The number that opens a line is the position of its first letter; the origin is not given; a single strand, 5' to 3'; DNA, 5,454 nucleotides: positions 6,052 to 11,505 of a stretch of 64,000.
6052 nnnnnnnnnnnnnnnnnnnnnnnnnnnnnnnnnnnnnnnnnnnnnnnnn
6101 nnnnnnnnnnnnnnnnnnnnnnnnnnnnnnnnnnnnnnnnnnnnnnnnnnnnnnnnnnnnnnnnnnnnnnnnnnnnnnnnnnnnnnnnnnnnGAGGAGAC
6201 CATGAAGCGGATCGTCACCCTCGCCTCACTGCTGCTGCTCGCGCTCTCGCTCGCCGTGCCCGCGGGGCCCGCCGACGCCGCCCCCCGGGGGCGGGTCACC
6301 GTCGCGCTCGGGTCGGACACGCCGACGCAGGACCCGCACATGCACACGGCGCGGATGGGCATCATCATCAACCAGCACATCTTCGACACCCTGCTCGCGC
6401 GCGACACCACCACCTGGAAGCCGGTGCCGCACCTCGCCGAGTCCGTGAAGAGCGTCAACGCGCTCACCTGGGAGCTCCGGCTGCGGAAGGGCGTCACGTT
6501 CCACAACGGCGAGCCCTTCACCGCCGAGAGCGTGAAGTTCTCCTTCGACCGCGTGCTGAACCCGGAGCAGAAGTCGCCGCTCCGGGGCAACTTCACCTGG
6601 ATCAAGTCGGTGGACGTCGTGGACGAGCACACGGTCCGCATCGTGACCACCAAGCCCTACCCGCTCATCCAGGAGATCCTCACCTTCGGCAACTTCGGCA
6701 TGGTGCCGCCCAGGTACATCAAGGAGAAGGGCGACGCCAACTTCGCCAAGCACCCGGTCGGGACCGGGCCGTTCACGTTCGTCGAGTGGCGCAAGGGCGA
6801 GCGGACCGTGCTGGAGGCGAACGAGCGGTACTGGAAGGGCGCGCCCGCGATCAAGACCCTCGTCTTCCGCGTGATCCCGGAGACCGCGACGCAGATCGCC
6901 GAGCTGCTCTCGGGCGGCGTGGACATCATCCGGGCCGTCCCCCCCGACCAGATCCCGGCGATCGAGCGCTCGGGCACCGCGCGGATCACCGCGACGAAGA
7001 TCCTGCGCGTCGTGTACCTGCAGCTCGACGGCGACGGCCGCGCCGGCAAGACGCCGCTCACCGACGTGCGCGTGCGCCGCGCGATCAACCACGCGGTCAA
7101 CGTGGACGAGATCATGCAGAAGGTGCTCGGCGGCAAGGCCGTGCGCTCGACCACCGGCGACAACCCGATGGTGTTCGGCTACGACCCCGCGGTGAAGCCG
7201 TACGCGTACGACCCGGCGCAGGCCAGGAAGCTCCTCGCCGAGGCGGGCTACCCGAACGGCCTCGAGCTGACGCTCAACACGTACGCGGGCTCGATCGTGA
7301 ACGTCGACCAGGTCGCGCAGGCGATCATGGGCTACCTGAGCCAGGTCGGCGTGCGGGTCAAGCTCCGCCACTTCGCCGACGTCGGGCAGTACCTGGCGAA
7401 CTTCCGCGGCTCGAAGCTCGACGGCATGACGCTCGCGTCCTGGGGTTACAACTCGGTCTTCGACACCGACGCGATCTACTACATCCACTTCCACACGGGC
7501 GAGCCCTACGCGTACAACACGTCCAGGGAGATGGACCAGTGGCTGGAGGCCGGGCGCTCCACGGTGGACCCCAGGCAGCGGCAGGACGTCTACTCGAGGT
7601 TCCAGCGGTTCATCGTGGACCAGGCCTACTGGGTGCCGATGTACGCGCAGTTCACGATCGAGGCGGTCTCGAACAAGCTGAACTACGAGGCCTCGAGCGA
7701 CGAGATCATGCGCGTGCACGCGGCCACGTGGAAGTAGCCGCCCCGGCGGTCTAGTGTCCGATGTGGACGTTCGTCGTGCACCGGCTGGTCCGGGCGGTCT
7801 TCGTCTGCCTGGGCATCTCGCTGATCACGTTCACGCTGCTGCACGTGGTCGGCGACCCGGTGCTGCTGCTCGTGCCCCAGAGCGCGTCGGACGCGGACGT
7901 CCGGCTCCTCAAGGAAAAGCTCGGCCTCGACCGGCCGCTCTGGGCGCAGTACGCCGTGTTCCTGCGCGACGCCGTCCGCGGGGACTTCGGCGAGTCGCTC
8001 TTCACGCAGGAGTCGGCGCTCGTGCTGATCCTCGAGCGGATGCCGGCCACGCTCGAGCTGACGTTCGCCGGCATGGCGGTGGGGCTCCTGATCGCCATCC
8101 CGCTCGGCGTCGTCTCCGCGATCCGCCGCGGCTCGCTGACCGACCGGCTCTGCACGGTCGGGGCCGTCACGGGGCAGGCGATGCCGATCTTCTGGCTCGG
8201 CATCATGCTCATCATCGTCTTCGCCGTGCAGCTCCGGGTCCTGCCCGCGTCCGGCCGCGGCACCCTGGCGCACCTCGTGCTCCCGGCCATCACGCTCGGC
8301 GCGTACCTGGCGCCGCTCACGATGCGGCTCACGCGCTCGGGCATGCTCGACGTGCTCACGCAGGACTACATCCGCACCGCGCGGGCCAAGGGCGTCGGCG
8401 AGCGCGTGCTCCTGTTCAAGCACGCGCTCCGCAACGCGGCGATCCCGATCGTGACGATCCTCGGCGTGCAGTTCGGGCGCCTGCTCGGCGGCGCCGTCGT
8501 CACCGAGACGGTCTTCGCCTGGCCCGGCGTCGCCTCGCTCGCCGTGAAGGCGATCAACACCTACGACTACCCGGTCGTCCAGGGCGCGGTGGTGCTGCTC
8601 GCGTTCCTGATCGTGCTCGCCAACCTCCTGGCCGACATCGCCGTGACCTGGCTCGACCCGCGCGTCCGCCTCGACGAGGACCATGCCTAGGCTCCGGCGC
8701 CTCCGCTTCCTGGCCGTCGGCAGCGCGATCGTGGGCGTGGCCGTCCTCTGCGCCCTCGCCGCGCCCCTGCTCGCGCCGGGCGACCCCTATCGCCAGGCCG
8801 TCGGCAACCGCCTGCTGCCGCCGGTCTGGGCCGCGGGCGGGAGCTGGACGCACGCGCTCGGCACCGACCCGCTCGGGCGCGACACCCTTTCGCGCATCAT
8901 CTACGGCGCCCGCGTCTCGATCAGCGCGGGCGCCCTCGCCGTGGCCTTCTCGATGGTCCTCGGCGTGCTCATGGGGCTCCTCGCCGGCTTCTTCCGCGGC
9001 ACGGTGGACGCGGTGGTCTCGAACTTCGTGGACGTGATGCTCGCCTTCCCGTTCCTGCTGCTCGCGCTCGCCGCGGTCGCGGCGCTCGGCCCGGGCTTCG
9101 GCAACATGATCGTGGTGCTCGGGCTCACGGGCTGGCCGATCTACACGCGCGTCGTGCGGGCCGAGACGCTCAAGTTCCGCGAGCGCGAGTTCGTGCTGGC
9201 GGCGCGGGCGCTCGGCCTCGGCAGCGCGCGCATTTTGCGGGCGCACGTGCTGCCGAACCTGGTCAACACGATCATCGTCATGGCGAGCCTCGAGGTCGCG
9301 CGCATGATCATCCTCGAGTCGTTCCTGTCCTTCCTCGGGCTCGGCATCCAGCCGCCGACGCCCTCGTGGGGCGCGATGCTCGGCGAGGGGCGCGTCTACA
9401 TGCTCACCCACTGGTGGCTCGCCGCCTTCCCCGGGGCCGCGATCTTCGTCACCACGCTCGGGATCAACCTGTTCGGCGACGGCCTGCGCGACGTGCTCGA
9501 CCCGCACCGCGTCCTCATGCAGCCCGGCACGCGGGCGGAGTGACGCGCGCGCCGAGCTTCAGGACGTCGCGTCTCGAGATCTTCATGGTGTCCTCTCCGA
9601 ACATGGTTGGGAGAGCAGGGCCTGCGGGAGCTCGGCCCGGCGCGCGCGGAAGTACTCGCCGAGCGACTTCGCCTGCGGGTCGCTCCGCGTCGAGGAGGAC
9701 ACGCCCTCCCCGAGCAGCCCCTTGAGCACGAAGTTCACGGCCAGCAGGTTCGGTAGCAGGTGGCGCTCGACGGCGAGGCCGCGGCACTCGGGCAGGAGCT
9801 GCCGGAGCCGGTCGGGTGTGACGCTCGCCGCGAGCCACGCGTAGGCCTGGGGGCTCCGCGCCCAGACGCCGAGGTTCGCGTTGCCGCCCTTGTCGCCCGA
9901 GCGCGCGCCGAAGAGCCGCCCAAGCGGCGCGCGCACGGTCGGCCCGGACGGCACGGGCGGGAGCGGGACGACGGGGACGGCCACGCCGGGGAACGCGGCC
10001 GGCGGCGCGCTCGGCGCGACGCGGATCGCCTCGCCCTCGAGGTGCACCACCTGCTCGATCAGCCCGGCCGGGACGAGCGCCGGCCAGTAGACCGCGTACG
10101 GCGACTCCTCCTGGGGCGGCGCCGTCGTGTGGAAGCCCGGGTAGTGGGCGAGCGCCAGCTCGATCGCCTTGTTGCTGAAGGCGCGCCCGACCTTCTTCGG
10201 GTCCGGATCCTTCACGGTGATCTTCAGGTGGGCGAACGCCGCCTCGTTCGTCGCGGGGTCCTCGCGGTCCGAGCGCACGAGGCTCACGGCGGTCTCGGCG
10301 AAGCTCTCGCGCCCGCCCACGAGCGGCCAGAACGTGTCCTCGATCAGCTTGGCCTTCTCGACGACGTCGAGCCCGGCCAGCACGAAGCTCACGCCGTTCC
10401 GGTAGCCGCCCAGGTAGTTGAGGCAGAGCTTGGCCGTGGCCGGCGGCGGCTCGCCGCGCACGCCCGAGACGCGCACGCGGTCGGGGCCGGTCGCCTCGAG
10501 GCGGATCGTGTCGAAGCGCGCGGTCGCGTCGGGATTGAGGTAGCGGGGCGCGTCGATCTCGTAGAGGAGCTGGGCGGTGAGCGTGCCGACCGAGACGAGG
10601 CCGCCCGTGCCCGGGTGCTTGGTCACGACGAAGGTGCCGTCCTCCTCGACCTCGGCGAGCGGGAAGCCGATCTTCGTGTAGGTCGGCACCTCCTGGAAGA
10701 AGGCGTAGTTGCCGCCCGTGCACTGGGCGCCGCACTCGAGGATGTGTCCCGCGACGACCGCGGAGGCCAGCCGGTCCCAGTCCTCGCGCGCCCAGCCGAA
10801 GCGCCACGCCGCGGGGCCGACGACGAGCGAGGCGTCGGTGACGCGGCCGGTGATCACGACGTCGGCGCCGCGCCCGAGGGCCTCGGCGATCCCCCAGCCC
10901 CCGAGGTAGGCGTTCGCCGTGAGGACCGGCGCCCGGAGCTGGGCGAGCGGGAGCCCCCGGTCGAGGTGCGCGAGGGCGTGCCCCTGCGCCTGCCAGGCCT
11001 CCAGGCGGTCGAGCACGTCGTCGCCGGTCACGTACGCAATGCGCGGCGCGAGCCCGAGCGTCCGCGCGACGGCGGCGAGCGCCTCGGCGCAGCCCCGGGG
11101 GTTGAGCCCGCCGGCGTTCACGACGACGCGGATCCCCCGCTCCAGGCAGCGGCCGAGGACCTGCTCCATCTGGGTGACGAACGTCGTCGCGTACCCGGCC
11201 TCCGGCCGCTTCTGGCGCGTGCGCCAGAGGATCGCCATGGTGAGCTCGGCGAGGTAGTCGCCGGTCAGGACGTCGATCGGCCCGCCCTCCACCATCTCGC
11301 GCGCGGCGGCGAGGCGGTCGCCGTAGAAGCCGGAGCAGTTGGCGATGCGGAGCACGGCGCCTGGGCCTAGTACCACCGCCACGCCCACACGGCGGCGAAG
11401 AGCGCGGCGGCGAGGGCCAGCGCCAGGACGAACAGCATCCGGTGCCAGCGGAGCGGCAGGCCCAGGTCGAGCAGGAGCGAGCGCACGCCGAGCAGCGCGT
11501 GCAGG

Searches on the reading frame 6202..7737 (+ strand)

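Call 68: search_protein_families(library=pfam, proteins=[window:6202-7737:+], max_evalue=0.00001)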
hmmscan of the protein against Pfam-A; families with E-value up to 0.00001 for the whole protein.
window:6202-7737:+ (511 aa): 1 family
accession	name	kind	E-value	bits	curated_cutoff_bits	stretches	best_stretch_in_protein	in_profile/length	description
PF00496.27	SBP_bac_5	-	5e-94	315.9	32.4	1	73-433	1-364/368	Bacterial extracellular solute-binding proteins, family 5 Middle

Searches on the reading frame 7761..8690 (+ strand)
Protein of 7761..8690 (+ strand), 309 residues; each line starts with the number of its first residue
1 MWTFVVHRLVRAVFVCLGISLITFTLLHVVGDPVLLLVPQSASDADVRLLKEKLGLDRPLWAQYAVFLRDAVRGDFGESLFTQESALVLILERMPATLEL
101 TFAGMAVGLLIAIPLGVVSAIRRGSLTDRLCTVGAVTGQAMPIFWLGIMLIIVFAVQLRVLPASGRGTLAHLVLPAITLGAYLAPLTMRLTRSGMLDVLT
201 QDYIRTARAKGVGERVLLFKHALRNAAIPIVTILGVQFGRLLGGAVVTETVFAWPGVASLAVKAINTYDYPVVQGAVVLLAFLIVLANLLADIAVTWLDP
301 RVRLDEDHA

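Call 68: search_protein_families(library=pfam, proteins=[window:7761-8690:+], max_evalue=0.00001)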
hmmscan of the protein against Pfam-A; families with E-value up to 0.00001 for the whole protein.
window:7761-8690:+ (309 aa): 2 families
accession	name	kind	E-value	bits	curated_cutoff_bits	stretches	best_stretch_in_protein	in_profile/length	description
PF00528.27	BPD_transp_1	-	1.1e-45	156.1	26.4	1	112-303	1-183/184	Binding-protein-dependent transport system inner membrane component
PF19300.4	BPD_transp_1_N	-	8.2e-12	45.8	23.8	1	1-101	1-114/114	Binding-prot-dependent transport system membrane comp, N-term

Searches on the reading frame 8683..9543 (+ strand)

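Call 68: search_protein_families(library=pfam, proteins=[window:8683-9543:+], max_evalue=0.00001)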
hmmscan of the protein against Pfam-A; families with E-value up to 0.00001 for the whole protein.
window:8683-9543:+ (286 aa): 2 families
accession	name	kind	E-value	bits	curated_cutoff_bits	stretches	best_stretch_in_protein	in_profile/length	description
PF00528.27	BPD_transp_1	-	8.8e-30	104.2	26.4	1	94-275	1-181/184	Binding-protein-dependent transport system inner membrane component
PF12911.12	OppC_N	-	4.3e-06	27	23.9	1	3-47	9-53/53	N-terminal TM domain of oligopeptide transport permease C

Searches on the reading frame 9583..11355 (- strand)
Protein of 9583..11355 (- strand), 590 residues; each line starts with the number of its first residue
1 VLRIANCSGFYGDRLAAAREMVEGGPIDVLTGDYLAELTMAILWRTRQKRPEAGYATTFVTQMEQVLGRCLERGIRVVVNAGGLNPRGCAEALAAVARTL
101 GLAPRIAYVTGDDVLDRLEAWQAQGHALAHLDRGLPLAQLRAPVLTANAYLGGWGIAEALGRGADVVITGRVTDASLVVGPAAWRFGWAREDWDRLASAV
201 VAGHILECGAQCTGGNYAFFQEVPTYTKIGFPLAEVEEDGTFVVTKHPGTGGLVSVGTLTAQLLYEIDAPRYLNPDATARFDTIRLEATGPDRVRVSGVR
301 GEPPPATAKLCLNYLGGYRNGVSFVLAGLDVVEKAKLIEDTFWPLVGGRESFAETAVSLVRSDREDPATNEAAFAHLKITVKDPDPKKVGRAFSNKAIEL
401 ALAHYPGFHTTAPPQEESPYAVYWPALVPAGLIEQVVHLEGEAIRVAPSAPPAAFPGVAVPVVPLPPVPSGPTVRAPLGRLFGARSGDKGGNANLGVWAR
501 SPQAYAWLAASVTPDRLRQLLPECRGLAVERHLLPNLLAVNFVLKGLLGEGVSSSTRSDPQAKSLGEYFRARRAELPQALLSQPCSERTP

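Call 7: search_protein_families(library=pfam, proteins=[window:9583-11355:-], max_evalue=0.01)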
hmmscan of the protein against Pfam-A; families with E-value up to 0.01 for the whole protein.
window:9583-11355:- (590 aa): 2 families
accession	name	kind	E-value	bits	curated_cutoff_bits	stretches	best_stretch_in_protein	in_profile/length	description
PF07287.17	AtuA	-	2.9e-170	567.2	22.8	1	2-439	1-437/437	Acyclic terpene utilisation family protein AtuA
PF23544.1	AtuA_ferredoxin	-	6.7e-17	62.3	27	1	478-568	3-106/113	AtuA ferredoxin-like domain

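Call 8: search_protein_families(library=ncbifam, proteins=[window:9583-11355:-], max_evalue=0.01)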
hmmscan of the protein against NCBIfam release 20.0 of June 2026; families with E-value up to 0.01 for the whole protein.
window:9583-11355:- (590 aa): 0 families

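Call 17: find_related_loci(query=window:9583-11355:-, collection=genome_contigs, flank=10000)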
Query window:9583-11355:- (590 aa) in genome_contigs; peptide patterns used: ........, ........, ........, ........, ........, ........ (x = any residue, [..] = any of these).
599 stretches matched a pattern (row limit reached: there are more); 590 encode a relative of the query (tblastn E <= 1e-3); the best 80 are kept; 80 distinct loci.
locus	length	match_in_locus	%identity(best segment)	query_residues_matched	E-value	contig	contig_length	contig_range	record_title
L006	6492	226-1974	88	1-583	0e+0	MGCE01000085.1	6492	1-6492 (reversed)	MAG: Candidatus Rokubacteria bacterium RIFCSPLOWO2_02_FULL_72_37 rifcsplowo2_02_scaffold_24665, whole genome shotgun seq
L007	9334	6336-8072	91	1-579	0e+0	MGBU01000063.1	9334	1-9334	MAG: Candidatus Rokubacteria bacterium GWA2_73_35 gwa2_scaffold_19006, whole genome shotgun sequence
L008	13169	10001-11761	80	1-585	0e+0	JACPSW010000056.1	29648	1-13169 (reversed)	MAG: Candidatus Rokuibacteriota bacterium isolate NC_groundwater_716_Ag_S-0.2um_69_13 S36_SO-2_scaffold_3786, whole geno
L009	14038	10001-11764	79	1-581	0e+0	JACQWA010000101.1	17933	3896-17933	MAG: Candidatus Rokuibacteriota bacterium isolate NC_groundwater_1477_Ag_S-0.65um_67_43 S_p65_S5_coassembly_k141_1170047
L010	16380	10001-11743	77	1-581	0e+0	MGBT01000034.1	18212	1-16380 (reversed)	MAG: Candidatus Rokubacteria bacterium GWA2_70_23 gwa2_scaffold_14160, whole genome shotgun sequence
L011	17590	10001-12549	76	1-581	0e+0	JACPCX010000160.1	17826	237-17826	MAG: Candidatus Rokuibacteriota bacterium isolate NC_groundwater_294_Ag_S-0.65um_70_18 S6_GD2017_2_S65_scaffold_2647, wh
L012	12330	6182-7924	76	1-581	0e+0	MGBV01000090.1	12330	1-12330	MAG: Candidatus Rokubacteria bacterium GWC2_70_16 gwc2_scaffold_18272, whole genome shotgun sequence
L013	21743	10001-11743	68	1-581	0e+0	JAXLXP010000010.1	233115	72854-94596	MAG: Candidatus Binatia bacterium isolate STL-DESB4 C2.194.fa-10, whole genome shotgun sequence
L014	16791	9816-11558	67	1-581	0e+0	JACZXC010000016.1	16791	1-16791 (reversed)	MAG: Myxococcales bacterium isolate B22T1B5 B22T1B5_NODE3321, whole genome shotgun sequence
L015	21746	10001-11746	65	1-581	0e+0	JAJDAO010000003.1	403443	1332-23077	MAG: Deltaproteobacteria bacterium isolate OFTM73 OFTM73_2, whole genome shotgun sequence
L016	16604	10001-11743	65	1-581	0e+0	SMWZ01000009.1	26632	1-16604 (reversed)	MAG: Deltaproteobacteria bacterium isolate CR02bin3 k141_83546, whole genome shotgun sequence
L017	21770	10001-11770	64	2-590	0e+0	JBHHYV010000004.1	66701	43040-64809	MAG: Myxococcota bacterium isolate Maj_2_bin.28 NODE_96_length_66701_cov_7.908112, whole genome shotgun sequence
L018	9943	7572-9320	65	1-583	0e+0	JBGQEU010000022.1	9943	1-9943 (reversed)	MAG: Dehalococcoidia bacterium isolate OBJ2_061818_090_7 k141_48715_length_9943_cov_8.0000, whole genome shotgun sequenc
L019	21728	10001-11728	61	4-580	0e+0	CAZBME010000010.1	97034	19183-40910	MAG TPA_asm: uncultured Syntrophaceae bacterium isolate SRP302447_co2_781 genome assembly, contig: NODE_730_length_97034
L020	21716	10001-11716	63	2-572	0e+0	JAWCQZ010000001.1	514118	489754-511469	MAG: Halobacteria archaeon isolate JZ-2_201907_bins_36 JZ-2_201907_bins_36_scaffold_1, whole genome shotgun sequence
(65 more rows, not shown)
